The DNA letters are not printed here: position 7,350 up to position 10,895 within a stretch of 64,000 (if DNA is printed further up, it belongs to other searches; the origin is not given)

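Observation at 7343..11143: Low-GC autotransporter cassette bracketed by 81-bp direct repeats that duplicate the 3' end of the upstream gene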

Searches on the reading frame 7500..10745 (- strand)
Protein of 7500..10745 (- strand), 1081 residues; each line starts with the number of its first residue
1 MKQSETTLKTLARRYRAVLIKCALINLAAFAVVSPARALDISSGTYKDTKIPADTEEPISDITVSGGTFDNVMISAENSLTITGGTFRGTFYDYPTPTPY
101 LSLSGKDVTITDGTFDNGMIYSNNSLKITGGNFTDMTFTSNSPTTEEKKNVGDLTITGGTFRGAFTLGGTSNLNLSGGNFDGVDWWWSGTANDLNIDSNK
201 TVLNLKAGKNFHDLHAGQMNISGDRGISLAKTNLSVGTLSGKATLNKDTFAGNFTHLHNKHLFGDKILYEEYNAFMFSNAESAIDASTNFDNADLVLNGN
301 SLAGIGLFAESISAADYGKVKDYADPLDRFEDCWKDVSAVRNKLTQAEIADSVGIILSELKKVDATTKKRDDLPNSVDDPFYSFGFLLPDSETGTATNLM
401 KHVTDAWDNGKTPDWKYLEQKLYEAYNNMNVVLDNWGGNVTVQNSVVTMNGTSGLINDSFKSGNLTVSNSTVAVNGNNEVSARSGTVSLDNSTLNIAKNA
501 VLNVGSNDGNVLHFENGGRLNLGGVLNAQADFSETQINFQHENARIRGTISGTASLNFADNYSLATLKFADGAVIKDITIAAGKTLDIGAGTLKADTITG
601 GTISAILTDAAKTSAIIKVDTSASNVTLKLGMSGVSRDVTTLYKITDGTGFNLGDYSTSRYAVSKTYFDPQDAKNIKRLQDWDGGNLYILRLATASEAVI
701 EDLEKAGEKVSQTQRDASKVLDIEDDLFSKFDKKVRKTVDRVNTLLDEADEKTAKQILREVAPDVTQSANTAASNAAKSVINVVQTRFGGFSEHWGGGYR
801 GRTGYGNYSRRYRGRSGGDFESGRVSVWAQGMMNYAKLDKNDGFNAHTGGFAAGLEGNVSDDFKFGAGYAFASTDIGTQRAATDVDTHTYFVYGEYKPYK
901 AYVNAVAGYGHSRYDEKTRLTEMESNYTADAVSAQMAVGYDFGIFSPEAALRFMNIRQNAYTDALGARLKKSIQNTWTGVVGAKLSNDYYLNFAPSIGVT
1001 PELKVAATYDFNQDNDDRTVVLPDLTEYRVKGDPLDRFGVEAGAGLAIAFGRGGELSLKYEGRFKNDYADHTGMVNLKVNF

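Call 8: search_protein_families(library=pfam, proteins=[window:7500-10745:-], max_evalue=0.01)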
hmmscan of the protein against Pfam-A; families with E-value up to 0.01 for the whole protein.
window:7500-10745:- (1081 aa): 1 family
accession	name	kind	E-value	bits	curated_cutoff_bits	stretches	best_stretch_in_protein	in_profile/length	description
PF03797.25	Autotransporter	-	2.2e-32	113.2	26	1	827-1061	1-255/255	Autotransporter beta-domain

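Call 20: find_homologous_proteins(query=window:7500-10745:-)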
Query window:7500-10745:- (1081 aa): 95 proteins with E <= 0.001 among 8000 candidates.
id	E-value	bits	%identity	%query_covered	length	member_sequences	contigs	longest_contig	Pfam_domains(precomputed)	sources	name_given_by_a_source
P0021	0.0e+0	2290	95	100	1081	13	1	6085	PF03797.26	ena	-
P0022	0.0e+0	1976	83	100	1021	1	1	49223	PF03797.26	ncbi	-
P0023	0.0e+0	1928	82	100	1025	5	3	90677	PF03797.26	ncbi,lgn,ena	-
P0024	0.0e+0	1922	82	100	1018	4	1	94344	PF03797.26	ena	-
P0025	0.0e+0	1860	79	100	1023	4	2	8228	PF03797.26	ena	-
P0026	0.0e+0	1721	73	100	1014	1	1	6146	PF03797.26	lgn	-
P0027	0.0e+0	1602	70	100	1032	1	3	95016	PF03797.26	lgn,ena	-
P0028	2.0e-253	862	45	100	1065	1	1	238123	PF03797.26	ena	-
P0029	7.5e-251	853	44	100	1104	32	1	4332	PF03797.26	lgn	-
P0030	2.3e-249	848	44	99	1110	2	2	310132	PF03797.26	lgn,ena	-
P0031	3.5e-249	848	45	99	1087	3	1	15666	PF03797.26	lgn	-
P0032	1.2e-247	843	44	100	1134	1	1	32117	PF03797.26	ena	-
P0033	1.8e-234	799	45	94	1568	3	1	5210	PF03797.26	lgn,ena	-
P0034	4.2e-233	795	44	96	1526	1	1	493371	PF03797.26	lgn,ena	-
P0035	1.1e-230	787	44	94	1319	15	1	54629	PF03797.26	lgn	-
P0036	3.6e-230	785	43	96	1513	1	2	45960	PF03797.26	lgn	-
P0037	3.8e-229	781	43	94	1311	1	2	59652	PF03797.26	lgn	-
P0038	2.2e-227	776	43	96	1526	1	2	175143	PF03797.26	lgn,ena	-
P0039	3.8e-227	775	43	96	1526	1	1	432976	PF03797.26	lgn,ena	-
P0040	1.1e-226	773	44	94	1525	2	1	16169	PF03797.26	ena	-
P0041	2.3e-226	772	49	60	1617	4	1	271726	PF03797.26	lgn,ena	-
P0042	2.6e-226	772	44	94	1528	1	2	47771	PF03797.26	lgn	-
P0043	3.6e-226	772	43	96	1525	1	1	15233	PF03797.26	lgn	-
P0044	6.9e-226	771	43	96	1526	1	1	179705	PF03797.26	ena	-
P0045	9.6e-226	770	43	96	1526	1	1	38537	PF03797.26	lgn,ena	-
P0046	3.8e-225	768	43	96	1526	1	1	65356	PF03797.26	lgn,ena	-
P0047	3.9e-225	768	41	99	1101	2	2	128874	PF03797.26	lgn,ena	-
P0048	1.1e-224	767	42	96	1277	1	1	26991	PF03797.26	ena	-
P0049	2.7e-224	765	43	96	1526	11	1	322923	PF03797.26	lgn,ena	-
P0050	7.0e-224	764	43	96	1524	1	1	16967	PF03797.26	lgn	-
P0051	2.4e-223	762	43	97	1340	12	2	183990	PF03797.26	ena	-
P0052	1.0e-222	760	43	96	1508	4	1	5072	PF03797.26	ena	-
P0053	2.3e-221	756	43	96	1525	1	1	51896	PF03797.26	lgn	-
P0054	6.2e-221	754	43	100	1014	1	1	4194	PF03797.26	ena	-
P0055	8.7e-221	754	42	96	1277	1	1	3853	PF03797.26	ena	-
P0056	5.0e-220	751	42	96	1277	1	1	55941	PF03797.26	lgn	-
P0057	1.7e-219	750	42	96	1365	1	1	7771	PF03797.26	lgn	-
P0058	1.0e-218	747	43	94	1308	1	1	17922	PF03797.26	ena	-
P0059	1.3e-217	743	43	94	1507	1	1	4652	PF03797.26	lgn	-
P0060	6.9e-216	738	41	99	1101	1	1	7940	PF03797.26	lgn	-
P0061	1.9e-202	693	40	100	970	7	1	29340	PF03797.26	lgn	-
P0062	7.7e-202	691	39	100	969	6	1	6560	PF03797.26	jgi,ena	-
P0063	9.0e-202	691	39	100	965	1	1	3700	PF03797.26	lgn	-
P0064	1.2e-201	690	39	100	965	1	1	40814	PF03797.26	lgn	-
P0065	2.6e-201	689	43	90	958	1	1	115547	PF03797.26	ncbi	-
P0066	3.0e-201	689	42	90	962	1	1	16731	PF03797.26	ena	-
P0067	1.4e-200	687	39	100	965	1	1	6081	PF03797.26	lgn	-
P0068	1.7e-200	687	43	90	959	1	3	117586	PF03797.26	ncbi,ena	-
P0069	5.9e-200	685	43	90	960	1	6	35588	PF03797.26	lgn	-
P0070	6.4e-200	685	43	90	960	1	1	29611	PF03797.26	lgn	-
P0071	2.2e-199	683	38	100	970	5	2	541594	PF03797.26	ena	-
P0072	3.8e-199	682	39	100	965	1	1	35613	PF03797.26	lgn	-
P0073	4.0e-199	682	43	90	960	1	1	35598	PF03797.26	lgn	-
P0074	4.3e-199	682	39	100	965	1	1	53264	PF03797.26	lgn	-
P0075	2.0e-198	680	39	100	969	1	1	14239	PF03797.26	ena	-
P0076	3.2e-198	679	39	100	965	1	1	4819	PF03797.26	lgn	-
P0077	8.9e-198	678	39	100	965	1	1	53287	PF03797.26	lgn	-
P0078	2.0e-197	676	39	100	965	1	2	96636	PF03797.26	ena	-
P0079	2.1e-197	676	39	100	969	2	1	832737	PF03797.26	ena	-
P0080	1.6e-194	667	39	100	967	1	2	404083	PF03797.26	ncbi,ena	-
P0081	2.1e-192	660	39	100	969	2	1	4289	PF03797.26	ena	-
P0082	5.0e-192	659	38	100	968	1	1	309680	PF03797.26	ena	-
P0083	1.4e-190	654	43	84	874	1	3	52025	PF03797.26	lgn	-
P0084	3.8e-190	652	43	84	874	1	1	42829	PF03797.26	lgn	-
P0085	2.0e-187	643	39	100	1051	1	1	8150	PF03797.26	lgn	-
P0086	7.5e-180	618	39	100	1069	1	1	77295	PF03797.26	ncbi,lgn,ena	-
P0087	1.1e-177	611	38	100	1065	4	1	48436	PF03797.26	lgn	-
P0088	1.9e-176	607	37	100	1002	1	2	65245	PF03797.26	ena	-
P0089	2.1e-175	604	37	100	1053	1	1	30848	PF03797.26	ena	-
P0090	2.2e-175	604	38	100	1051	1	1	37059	PF03797.26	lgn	-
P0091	3.6e-175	603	38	100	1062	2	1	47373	PF03797.26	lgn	-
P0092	1.4e-174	601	38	100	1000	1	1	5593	PF03797.26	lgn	-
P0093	8.6e-174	598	37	100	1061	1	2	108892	PF03797.26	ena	-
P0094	1.4e-173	598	38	100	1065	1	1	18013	PF03797.26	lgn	-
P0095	1.6e-173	597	37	100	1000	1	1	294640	PF03797.26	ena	-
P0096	6.6e-172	592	37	100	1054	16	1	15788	PF03797.26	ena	-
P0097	4.0e-171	589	36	100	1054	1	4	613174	PF03797.26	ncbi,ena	-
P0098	3.5e-170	586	36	100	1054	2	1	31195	PF03797.26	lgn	-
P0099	7.9e-170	585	37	100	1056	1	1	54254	PF03797.26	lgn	-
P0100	2.5e-167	577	38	91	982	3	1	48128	PF03797.26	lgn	-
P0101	5.7e-166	572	36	100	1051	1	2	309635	PF03797.26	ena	-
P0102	2.2e-164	567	36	100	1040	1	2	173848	PF03797.26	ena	-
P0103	4.8e-164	566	35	100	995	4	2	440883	PF03797.26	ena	-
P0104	1.1e-163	565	36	95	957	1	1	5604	PF03797.26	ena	-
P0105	9.7e-162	558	36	100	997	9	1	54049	PF03797.26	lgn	-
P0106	1.8e-158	547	41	73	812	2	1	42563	PF03797.26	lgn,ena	-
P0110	4.0e-93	331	44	46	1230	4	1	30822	PF03797.26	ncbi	-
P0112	5.5e-40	155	30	35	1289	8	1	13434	PF02415.24,PF03797.26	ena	-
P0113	6.8e-40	155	30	35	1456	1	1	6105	PF02415.24,PF03797.26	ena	-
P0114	6.8e-40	155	31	35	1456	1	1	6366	PF02415.24,PF03797.26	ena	-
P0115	1.4e-39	154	31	35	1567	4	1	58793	PF02415.24,PF03797.26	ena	-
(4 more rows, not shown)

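Call 21: find_encoding_contigs(protein=P0023, flank=8000, max_places=3)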
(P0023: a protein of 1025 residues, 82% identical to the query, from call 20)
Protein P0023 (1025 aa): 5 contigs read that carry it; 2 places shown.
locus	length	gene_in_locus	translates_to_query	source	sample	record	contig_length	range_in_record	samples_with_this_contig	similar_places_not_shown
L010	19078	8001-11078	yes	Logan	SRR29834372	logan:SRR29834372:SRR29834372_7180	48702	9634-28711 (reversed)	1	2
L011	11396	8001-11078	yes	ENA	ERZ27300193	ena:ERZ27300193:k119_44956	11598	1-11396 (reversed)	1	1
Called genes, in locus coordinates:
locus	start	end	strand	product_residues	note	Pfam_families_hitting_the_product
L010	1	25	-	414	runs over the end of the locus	PF05958:tRNA_U5-meth_tr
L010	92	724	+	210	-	PF00072:Response_reg, PF00196:GerE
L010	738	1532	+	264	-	PF13489:Methyltransf_23, PF08242:Methyltransf_12, PF13649:Methyltransf_25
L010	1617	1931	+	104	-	-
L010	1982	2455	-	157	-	PF07750:GcrA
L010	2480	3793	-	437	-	-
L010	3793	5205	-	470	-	PF13598:DUF4139 (faint)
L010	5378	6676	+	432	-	PF03446:NAD_binding_2 (faint), PF03721:UDPG_MGDP_dh_N, PF03807:F420_oxidored (faint), PF00984:UDPG_MGDP_dh, PF03720:UDPG_MGDP_dh_C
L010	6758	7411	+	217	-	PF04607:RelA_SpoT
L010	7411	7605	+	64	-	-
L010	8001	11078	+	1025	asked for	PF03797:Autotransporter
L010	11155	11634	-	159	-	PF18907:DUF5662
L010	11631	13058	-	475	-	PF03853:YjeF_N, PF01256:Carb_kinase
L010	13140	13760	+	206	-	PF00293:NUDIX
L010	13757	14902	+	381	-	PF07719:TPR_2 (faint), PF13432:TPR_16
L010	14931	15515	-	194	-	PF12796:Ank_2 (weak), PF00023:Ank (faint), PF12796:Ank_2, PF13857:Ank_5 (weak), PF13606:Ank_3 (faint), PF12796:Ank_2, PF13637:Ank_4, PF13857:Ank_5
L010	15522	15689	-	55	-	PF00471:Ribosomal_L33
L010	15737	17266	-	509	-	PF00595:PDZ (weak), PF13180:PDZ_2 (weak), PF17820:PDZ_6 (weak), PF03572:Peptidase_S41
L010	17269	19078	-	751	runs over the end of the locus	PF17876:CSD2, PF00773:RNB, PF00575:S1 (weak)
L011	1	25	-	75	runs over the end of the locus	?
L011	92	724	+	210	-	PF00072:Response_reg, PF00196:GerE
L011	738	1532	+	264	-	PF13489:Methyltransf_23, PF08242:Methyltransf_12, PF13649:Methyltransf_25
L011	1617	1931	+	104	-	-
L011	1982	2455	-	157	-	PF07750:GcrA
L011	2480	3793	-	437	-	-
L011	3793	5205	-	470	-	PF13598:DUF4139 (faint)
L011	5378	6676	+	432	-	PF03446:NAD_binding_2 (faint), PF03721:UDPG_MGDP_dh_N, PF03807:F420_oxidored (faint), PF00984:UDPG_MGDP_dh, PF03720:UDPG_MGDP_dh_C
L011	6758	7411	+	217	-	PF04607:RelA_SpoT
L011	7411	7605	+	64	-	-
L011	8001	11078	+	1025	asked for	PF03797:Autotransporter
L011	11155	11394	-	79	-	?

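Call 22: find_encoding_contigs(protein=P0024, flank=8000, max_places=3)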
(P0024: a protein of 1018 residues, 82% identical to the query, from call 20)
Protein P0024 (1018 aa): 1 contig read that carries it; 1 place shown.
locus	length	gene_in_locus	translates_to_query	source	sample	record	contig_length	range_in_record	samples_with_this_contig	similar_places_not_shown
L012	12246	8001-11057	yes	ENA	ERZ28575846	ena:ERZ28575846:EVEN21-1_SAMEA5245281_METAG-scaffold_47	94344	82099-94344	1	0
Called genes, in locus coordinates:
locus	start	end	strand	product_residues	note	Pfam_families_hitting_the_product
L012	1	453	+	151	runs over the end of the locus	PF01668:SmpB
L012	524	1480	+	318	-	-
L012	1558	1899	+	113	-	-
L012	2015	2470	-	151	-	PF07750:GcrA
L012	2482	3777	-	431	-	-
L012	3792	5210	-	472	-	PF13598:DUF4139 (weak)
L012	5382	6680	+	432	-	PF03446:NAD_binding_2 (faint), PF03721:UDPG_MGDP_dh_N, PF03807:F420_oxidored (faint), PF00984:UDPG_MGDP_dh, PF03720:UDPG_MGDP_dh_C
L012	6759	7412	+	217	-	PF04607:RelA_SpoT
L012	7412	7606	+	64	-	-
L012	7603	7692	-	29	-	-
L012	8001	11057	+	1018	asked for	PF03797:Autotransporter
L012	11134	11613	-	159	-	PF18907:DUF5662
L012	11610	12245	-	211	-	?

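Call 23: find_encoding_contigs(protein=P0027, flank=8000, max_places=3)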
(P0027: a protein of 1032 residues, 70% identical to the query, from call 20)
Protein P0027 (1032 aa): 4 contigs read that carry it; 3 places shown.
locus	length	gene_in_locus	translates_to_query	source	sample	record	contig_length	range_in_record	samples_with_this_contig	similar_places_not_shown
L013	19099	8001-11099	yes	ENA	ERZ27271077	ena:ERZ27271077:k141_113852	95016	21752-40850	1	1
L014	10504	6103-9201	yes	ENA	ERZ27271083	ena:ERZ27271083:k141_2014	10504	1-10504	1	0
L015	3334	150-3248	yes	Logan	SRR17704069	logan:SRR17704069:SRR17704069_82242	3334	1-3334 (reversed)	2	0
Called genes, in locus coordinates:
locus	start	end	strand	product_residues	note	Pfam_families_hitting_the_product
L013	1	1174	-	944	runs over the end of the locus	PF03797:Autotransporter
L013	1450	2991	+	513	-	PF01676:Metalloenzyme, PF06415:iPGM_N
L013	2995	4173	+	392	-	PF01551:Peptidase_M23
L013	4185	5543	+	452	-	PF22694:CtpB_N-like, PF00595:PDZ, PF13180:PDZ_2, PF17820:PDZ_6, PF03572:Peptidase_S41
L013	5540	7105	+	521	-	PF04748:Polysacc_deac_2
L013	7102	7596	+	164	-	PF00293:NUDIX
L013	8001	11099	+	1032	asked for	PF03797:Autotransporter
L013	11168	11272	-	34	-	-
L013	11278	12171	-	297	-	PF07751:Abi_2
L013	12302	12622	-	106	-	PF00893:Multi_Drug_Res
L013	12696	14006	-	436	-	PF07219:HemY_N (weak), PF14559:TPR_19 (faint)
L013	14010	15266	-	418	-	-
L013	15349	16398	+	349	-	PF00814:TsaD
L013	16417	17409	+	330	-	PF01210:NAD_Gly3P_dh_N, PF02558:ApbA (weak), PF03807:F420_oxidored (weak), PF07479:NAD_Gly3P_dh_C, PF20618:GPD_NAD_C_bact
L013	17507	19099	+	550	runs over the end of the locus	PF06826:Asp-Al_Ex, PF02080:TrkA_C (weak), PF06826:Asp-Al_Ex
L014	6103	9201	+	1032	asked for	PF03797:Autotransporter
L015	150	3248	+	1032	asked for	PF03797:Autotransporter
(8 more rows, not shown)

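Call 40: search_protein_families(library=pfam, proteins=[L013:11278-12171:-, L013:12302-12622:-], max_evalue=0.01)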
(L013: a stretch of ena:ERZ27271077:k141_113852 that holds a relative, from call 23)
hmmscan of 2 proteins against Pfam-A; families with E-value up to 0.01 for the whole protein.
L013:11278-12171:- (297 aa): 2 families
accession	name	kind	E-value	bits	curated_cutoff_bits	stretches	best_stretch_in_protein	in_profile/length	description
PF07751.16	Abi_2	-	5.5e-56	190.2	25.6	1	39-224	1-184/184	Abi-like protein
PF18607.7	HTH_54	-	0.0099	16.5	32.3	0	131-160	3-32/92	ParA helix turn helix domain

L013:12302-12622:- (106 aa): 1 family
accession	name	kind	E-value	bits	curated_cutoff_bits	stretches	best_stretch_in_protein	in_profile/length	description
PF00893.25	Multi_Drug_Res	-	2.1e-28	99.1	23.7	1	1-93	1-93/93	Small Multidrug Resistance protein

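Call 41: search_protein_families(library=ncbifam, proteins=[window:7500-10745:-], max_evalue=0.01)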
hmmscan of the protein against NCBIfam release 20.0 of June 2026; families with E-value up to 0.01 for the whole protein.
window:7500-10745:- (1081 aa): 0 families

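Call 44: find_encoding_contigs(protein=P0026, flank=8000, max_places=3)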
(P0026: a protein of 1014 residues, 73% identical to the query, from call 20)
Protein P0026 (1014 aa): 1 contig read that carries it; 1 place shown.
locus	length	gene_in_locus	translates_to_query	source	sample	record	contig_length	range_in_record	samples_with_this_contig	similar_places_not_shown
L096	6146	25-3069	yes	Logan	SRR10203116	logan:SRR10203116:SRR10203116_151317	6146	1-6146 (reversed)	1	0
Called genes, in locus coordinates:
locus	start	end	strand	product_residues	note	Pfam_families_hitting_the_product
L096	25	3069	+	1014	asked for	PF03797:Autotransporter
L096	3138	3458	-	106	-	PF00893:Multi_Drug_Res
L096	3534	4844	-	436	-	PF07219:HemY_N (weak), PF14559:TPR_19 (faint)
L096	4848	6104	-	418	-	-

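Call 45: find_encoding_contigs(protein=P0025, flank=8000, max_places=3)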
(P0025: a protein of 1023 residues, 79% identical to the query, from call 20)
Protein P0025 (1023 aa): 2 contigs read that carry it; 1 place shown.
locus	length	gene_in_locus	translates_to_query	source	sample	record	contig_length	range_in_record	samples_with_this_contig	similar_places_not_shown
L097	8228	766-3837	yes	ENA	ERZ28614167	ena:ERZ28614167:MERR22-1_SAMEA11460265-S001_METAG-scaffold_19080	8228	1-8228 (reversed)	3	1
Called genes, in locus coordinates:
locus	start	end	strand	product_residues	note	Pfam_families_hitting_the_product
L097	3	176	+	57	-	?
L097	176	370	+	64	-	-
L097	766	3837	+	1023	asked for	PF03797:Autotransporter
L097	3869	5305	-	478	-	PF03853:YjeF_N, PF01256:Carb_kinase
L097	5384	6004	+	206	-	PF00293:NUDIX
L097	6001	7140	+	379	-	PF07719:TPR_2 (faint), PF13432:TPR_16 (weak)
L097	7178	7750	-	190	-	PF12796:Ank_2 (weak), PF00023:Ank (faint), PF12796:Ank_2, PF13606:Ank_3 (faint), PF13857:Ank_5 (weak), PF13637:Ank_4, PF13857:Ank_5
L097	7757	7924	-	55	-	PF00471:Ribosomal_L33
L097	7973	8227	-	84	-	?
